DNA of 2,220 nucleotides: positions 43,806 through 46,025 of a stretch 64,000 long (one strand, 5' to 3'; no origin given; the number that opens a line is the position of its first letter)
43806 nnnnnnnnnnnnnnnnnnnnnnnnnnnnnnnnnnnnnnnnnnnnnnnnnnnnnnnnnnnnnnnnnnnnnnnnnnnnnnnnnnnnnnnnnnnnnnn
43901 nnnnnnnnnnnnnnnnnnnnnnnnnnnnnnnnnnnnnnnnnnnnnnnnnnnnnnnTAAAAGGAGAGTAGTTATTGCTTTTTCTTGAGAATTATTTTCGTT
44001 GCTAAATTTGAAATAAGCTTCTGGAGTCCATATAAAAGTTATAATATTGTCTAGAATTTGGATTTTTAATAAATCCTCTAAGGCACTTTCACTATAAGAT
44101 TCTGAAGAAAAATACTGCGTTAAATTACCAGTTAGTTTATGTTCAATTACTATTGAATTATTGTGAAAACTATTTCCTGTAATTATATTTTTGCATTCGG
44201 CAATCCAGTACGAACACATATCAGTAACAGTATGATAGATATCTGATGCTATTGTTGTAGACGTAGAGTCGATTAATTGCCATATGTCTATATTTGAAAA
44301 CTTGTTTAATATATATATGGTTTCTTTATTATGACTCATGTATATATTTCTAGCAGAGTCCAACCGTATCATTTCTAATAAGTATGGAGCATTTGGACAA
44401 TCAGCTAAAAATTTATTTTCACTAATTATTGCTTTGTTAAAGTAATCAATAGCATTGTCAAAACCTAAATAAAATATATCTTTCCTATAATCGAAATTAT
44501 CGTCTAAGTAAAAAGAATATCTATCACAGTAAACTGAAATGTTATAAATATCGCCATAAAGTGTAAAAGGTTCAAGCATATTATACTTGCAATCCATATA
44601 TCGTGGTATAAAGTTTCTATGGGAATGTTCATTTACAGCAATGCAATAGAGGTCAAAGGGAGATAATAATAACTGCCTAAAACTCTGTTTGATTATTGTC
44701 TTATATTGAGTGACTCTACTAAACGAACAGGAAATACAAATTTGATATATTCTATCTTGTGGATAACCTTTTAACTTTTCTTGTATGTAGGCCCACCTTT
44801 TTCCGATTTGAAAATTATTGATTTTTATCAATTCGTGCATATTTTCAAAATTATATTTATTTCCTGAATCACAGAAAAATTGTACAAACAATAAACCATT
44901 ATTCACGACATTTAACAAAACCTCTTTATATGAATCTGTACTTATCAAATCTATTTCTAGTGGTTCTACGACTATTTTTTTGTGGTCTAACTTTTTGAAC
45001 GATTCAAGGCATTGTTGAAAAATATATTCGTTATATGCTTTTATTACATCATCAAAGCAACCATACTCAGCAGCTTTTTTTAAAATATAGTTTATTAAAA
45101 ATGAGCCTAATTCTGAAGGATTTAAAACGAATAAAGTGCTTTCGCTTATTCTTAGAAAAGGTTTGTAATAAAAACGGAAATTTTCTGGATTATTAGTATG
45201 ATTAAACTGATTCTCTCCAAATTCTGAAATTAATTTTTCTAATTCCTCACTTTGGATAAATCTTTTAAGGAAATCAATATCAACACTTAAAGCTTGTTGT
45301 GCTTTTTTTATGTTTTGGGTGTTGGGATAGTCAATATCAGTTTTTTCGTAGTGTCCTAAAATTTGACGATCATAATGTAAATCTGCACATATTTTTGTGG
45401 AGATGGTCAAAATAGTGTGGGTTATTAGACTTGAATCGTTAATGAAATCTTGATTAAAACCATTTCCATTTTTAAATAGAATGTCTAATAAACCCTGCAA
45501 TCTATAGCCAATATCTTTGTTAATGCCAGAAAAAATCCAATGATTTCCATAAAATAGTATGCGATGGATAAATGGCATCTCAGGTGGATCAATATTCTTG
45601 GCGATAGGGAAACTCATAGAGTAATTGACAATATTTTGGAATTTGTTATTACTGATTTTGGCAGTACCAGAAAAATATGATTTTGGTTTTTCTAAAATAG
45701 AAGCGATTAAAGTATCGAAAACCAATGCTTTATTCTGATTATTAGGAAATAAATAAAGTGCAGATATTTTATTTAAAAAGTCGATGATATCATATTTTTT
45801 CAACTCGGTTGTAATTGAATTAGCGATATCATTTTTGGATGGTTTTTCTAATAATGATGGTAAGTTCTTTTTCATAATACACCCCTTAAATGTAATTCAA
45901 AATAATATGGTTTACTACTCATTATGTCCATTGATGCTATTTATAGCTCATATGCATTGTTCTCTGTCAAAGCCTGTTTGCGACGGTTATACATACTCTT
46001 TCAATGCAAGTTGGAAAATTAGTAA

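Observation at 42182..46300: Orphan 1206-aa PD-(D/E)xK protein carried on a 4.1-kb segment bracketed by ~47-bp direct repeats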

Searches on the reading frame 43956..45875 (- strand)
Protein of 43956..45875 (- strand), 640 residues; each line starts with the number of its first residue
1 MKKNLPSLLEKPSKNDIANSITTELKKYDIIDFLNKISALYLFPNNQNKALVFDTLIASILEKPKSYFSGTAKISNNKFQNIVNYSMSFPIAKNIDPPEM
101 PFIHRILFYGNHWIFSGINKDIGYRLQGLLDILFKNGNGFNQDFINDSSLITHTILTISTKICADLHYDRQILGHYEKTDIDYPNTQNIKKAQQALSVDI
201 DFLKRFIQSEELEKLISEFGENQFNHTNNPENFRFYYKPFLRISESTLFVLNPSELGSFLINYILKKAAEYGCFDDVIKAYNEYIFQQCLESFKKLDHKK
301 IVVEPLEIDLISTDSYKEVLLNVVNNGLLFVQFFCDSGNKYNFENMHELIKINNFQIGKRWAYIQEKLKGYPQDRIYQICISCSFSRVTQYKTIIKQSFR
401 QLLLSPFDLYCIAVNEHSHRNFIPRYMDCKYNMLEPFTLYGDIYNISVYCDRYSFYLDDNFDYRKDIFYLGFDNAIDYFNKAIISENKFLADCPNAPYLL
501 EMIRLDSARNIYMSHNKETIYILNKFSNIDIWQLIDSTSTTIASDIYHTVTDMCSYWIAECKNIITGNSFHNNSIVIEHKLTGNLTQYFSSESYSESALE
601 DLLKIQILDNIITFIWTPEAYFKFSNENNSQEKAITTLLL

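Call 58: predict_structure(alignment_id=A4)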
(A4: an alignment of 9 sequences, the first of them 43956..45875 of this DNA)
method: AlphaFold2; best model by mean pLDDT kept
length: 640 residues; sequences in the alignment: 9
mean_pLDDT: 71.3   pTM: 0.64
mean pLDDT of the five models: 71.3, 69.1, 68.5, 64.4, 63.7
residues with pLDDT >= 90: 98; 70-90: 313; 50-70: 104; < 50: 125
segments of 3 or more residues with pLDDT < 50: 1-13, 96-100, 170-177, 224-232, 339-358, 386-399, 432-486
pLDDT, mean of each block of 10 residues (from residue 1): 36 64 91 93 72 83 89 90 81 52 74 71 84 84 92 93 78 49 85 93 87 87 47 66 92 87 88 88 90 85 81 83 77 68 43 44 69 69 50 35 73 64 67 41 27 30 32 29 46 69 75 76 88 76 80 83 82 86 82 74 84 87 63 57
secondary structure, 60 per line:
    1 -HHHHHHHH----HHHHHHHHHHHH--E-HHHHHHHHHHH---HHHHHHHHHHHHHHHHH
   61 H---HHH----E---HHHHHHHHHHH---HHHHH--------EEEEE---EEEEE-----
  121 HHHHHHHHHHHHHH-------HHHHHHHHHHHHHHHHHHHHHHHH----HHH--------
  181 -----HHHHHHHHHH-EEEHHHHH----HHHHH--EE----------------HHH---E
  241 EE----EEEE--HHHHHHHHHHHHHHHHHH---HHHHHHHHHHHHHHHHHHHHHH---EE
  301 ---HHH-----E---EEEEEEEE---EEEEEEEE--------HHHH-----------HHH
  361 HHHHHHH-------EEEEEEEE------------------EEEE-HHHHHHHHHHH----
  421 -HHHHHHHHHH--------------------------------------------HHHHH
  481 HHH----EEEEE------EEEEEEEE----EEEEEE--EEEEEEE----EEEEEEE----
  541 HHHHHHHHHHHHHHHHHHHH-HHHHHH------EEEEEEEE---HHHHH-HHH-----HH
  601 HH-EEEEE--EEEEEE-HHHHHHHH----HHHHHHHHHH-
elements in order: H2-9 H14-25 H30-40 H44-61 H76-86 H90-94 E103-107 E111-115 H121-134 H142-165 H186-195 E197-199 H200-204 H209-213 E240-242 E247-250 H253-270 H274-295 E316-323 E327-334 H343-346 H358-367 E375-382 E401-404 H406-416 H422-431 H476-483 E488-492 E499-506 E511-516 E519-525 E530-536 H541-560 H562-567 E574-581 H585-589 H599-602 E604-608 E611-616 H618-625 H630-639

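Call 61: fold_search(model_id=the predicted structure, library=pdb)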
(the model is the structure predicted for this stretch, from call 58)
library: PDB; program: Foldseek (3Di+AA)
matches with E <= 10: 236; with E <= 0.001: 1
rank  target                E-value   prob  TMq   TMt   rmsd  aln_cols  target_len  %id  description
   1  9wuf                  2.9e-17  1.00  0.51  0.28  16.8       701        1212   13  Cryo-EM structure of Upx (released 2026-02-11)
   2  7vsr_M                3.6e-02  0.63  0.17  0.30  17.1       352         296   12  Structure of McrBC (stalkless mutant) (released 2023-02-15)
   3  6p7u_D                1.6e-01  0.09  0.09  0.13  18.0       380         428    9  CRYSTAL STRUCTURE OF THE CARBOXYLTRANSFERASE SUBUNIT OF ACC (ACCD6) IN COMPLEX WITH INHIBITOR QUIZALOFOP-P FROM MYCOBA (released 2020-06-10)
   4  8rth_B                2.4e-01  0.12  0.13  0.14  21.1       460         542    9  Trypanosoma brucei 3-methylcrotonyl-CoA carboxylase (released 2024-04-17)
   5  8i8c_M                3.1e-01  0.16  0.08  0.16  23.0       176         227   11  Plug structure of the Autographa californica multiple nucleopolyhedrovirus (AcMNPV) (released 2023-12-13)
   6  4fgm                  3.9e-01  0.87  0.11  0.12   6.3       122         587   10  Crystal structure of the aminopeptidase N family protein Q5QTY1 from Idiomarina loihiensis. Northeast Structural Genomic (released 2012-08-01)
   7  1xmx                  4.1e-01  0.12  0.11  0.16  18.3       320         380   10  Crystal structure of protein VC1899 from Vibrio cholerae (released 2004-11-16)
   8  4l6w_A                4.5e-01  0.06  0.09  0.13  18.3       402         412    9  Carboxyltransferase subunit (AccD6) of Mycobacterium tuberculosis acetyl-CoA carboxylase (released 2013-07-03)
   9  7oba_E                4.8e-01  0.33  0.11  0.28  10.3       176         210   11  Cryo-EM structure of human RNA Polymerase I in complex with RRN3 (released 2021-12-08)
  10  4f0p_A                5.5e-01  0.13  0.08  0.11  13.9       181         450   12  MspJI Restriction Endonuclease - P31 Form (released 2012-08-08)
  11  6p7u_B                5.5e-01  0.05  0.09  0.12  18.3       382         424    8  CRYSTAL STRUCTURE OF THE CARBOXYLTRANSFERASE SUBUNIT OF ACC (ACCD6) IN COMPLEX WITH INHIBITOR QUIZALOFOP-P FROM MYCOBA (released 2020-06-10)
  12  6wan_D                5.8e-01  0.14  0.10  0.14  11.8       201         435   11  Structure of Acinetobacter baumannii Cap4 SAVED/CARF-domain containing receptor with the cyclic trinucleotide 3'3'3'-c (released 2020-06-17)
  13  4q0g_B                6.7e-01  0.07  0.11  0.13  17.3       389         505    7  Crystal structure of beta subunit of acyl-CoA carboxylase AccD1 from Mycobacterium tuberculosis (released 2016-04-20)
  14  6wam_E                7.4e-01  0.13  0.10  0.14  11.9       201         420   10  Structure of Acinetobacter baumannii Cap4 SAVED/CARF-domain containing receptor (released 2020-06-17)
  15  9tqc_E                7.4e-01  0.06  0.13  0.14  15.4       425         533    8  L. pneumophila 3-methylcrotonyl-CoA carboxylase holoenzyme A3B6 (released 2026-02-18)
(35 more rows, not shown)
